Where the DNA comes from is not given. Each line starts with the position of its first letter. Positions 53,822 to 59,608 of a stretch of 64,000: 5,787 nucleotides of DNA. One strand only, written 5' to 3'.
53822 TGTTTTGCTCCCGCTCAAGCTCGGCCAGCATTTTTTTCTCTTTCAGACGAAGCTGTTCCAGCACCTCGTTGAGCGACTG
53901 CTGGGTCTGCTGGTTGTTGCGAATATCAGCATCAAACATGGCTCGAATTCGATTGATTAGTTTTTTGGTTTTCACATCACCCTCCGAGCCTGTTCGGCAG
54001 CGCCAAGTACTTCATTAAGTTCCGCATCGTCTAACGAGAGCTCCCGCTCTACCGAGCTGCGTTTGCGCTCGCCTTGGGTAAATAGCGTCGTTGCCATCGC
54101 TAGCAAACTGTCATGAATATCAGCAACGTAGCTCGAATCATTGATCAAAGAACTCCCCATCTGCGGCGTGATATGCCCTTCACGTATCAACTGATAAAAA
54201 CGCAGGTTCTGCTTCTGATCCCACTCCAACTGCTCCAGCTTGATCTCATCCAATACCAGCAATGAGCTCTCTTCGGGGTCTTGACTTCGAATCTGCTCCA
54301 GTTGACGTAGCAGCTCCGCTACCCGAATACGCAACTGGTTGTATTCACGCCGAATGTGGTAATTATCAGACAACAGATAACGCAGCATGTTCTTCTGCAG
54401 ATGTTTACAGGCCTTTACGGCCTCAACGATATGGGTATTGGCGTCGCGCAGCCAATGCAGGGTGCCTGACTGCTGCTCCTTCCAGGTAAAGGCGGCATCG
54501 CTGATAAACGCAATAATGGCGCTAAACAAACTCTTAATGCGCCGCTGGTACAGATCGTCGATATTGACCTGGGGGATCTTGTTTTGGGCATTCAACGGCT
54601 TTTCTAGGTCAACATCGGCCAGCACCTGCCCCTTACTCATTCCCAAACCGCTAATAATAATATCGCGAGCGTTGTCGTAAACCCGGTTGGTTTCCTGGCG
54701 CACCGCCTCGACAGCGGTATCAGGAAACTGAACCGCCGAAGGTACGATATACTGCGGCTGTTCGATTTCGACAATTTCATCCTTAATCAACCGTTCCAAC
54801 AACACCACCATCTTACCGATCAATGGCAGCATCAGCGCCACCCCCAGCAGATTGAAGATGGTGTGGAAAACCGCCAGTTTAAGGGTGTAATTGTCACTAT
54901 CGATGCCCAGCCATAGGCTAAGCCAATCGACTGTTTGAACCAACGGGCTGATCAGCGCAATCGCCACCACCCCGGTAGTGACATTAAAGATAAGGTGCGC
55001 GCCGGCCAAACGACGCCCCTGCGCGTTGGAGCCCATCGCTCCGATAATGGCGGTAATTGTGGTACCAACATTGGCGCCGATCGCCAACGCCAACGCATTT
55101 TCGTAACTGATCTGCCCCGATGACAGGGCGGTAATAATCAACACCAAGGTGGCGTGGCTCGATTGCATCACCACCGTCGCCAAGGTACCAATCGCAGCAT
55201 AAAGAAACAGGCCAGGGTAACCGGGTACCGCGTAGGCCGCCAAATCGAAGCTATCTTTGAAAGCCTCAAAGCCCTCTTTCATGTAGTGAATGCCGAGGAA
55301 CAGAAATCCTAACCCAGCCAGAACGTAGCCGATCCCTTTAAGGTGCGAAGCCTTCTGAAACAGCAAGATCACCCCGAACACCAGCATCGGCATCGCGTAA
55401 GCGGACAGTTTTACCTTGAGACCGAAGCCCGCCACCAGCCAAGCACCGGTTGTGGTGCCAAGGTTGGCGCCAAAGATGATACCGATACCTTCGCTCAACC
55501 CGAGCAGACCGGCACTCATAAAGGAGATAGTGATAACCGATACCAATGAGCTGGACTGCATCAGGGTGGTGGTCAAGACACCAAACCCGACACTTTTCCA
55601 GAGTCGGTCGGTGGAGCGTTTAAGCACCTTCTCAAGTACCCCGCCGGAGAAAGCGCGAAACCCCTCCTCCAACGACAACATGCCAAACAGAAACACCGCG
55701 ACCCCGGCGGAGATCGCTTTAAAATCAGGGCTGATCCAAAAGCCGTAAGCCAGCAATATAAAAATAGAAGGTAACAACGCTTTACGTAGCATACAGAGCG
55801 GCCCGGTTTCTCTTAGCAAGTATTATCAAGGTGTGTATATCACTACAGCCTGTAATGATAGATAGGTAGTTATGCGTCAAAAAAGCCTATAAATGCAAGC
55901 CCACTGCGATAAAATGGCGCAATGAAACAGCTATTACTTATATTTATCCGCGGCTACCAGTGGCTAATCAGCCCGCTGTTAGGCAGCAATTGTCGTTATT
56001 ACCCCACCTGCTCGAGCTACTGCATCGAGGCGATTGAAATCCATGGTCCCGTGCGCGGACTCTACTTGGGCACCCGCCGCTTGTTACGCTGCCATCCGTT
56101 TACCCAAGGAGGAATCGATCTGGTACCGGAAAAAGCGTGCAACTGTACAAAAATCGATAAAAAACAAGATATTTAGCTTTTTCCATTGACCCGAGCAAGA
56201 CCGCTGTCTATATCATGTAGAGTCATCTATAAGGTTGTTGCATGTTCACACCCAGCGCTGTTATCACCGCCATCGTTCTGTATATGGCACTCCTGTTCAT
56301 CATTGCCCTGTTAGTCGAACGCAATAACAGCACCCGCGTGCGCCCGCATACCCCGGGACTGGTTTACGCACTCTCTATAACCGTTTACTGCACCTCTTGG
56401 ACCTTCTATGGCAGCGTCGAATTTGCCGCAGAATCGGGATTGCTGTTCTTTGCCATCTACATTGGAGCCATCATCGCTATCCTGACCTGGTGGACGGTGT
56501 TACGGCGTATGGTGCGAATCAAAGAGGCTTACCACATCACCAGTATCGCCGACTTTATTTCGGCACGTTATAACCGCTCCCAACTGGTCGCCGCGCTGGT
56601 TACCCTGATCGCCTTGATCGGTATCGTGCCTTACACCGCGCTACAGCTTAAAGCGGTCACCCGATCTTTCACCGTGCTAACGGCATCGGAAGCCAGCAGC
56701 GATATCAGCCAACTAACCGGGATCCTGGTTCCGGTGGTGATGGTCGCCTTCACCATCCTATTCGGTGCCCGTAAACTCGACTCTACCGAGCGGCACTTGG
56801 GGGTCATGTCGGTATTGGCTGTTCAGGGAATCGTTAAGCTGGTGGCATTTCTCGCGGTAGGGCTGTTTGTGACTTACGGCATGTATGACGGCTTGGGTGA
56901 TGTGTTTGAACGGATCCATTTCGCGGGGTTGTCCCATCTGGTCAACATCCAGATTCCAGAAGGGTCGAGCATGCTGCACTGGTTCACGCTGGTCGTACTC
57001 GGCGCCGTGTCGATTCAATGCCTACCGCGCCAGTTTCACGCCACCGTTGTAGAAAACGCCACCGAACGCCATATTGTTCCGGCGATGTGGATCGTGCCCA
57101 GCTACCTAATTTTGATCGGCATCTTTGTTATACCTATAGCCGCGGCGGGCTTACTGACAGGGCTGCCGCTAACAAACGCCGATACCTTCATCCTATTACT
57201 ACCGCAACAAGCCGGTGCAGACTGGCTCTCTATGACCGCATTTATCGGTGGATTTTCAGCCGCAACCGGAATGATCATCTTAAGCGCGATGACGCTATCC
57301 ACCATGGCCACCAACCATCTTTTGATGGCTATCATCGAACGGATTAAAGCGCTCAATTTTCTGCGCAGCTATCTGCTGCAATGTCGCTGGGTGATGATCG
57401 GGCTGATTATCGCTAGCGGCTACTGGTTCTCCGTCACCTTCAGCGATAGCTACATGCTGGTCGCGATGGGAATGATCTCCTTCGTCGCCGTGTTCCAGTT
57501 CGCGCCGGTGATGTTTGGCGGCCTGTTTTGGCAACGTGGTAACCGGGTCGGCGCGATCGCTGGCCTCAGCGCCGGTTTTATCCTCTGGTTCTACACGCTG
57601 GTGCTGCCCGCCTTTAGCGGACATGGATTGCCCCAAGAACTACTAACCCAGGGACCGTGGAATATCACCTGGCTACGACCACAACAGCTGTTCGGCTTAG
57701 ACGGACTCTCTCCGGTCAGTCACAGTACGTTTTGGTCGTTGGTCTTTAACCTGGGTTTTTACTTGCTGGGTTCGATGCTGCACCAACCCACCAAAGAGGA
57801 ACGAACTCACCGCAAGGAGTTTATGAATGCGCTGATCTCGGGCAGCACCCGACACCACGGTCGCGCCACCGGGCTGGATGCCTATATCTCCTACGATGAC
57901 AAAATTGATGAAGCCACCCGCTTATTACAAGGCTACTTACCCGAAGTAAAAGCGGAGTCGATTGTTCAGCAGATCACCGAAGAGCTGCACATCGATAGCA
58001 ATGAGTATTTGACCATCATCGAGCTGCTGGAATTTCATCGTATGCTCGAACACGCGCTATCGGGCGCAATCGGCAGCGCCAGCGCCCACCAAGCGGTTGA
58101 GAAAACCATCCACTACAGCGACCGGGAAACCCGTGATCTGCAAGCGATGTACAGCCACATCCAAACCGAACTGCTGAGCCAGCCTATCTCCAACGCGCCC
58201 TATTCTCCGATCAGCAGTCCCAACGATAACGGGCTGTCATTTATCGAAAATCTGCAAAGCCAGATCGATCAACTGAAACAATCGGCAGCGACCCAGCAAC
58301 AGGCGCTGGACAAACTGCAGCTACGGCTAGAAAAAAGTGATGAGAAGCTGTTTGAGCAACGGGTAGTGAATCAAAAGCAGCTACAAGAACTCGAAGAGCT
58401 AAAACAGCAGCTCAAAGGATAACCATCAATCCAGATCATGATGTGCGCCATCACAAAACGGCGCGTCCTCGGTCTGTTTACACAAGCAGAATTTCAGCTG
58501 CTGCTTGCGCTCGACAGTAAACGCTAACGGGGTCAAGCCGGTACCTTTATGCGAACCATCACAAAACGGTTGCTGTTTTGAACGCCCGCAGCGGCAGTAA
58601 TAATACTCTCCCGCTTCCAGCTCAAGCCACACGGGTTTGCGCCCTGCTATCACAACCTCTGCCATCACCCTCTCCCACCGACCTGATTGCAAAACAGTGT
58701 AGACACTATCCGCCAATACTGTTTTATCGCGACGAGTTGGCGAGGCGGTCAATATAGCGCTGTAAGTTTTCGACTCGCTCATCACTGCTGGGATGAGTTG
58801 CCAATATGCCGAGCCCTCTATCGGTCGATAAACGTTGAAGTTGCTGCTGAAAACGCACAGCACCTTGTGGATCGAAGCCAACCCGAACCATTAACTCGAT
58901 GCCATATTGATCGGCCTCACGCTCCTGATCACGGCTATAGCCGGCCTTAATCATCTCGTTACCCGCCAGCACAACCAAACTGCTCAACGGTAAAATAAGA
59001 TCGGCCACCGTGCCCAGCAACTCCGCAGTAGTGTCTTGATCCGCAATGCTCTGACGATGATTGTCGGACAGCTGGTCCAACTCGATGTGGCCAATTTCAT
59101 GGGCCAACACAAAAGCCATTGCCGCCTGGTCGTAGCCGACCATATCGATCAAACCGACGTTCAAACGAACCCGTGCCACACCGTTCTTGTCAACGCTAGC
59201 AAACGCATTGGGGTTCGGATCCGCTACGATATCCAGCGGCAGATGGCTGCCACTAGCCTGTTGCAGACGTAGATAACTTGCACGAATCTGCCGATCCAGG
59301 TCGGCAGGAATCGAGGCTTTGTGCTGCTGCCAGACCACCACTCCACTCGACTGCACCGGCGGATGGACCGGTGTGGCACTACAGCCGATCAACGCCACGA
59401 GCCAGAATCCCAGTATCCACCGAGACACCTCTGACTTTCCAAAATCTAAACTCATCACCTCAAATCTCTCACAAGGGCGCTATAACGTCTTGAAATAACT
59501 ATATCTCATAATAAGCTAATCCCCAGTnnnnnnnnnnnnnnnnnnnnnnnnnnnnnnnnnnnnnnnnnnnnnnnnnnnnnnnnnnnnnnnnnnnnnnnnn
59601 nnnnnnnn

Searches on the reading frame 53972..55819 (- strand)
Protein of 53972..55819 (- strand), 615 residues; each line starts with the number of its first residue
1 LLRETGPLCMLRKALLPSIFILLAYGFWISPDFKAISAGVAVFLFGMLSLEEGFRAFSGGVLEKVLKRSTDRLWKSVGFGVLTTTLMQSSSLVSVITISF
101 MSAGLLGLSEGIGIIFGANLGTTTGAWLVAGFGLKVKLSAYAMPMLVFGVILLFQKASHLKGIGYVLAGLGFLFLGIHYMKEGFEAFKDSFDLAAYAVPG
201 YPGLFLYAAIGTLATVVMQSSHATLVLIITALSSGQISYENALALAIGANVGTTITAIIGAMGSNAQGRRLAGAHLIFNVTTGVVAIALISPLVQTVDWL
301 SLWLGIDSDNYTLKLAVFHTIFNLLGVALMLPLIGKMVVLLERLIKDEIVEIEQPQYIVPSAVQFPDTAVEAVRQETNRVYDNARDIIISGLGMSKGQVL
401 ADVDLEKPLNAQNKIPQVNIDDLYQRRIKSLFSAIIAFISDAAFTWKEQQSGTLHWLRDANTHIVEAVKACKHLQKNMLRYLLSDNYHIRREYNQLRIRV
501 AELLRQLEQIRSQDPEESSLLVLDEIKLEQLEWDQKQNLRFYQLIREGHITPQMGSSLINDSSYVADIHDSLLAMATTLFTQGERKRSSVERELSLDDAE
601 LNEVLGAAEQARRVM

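Call 62: search_protein_families(library=pfam, max_evalue=0.00001, proteins=[window:53972-55819:-])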
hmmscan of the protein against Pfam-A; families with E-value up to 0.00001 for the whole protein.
window:53972-55819:- (615 aa): 1 family
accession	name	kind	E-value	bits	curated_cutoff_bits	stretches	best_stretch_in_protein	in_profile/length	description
PF02690.20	Na_Pi_cotrans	-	5.3e-47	159.7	29.1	2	42-181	1-136/137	Na+/Pi-cotransporter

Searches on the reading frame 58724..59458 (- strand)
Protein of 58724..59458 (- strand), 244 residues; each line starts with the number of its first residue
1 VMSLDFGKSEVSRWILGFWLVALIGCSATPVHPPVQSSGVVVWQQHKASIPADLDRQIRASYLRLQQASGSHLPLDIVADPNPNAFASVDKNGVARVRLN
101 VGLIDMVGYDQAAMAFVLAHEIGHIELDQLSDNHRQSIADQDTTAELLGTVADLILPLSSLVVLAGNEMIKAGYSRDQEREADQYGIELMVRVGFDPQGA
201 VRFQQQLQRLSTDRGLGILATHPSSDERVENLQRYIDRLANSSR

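Call 30: search_protein_families(library=pfam, max_evalue=0.01, proteins=[window:58724-59458:-])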
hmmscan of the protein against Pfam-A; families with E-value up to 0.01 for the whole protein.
window:58724-59458:- (244 aa): 2 families
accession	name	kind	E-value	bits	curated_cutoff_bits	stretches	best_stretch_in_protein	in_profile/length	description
PF01435.24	Peptidase_M48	-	4.1e-23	82.6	20.3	1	56-234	5-184/186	Peptidase family M48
PF06114.19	Peptidase_M78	-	0.0014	18.9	22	1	113-144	41-70/123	IrrE N-terminal-like domain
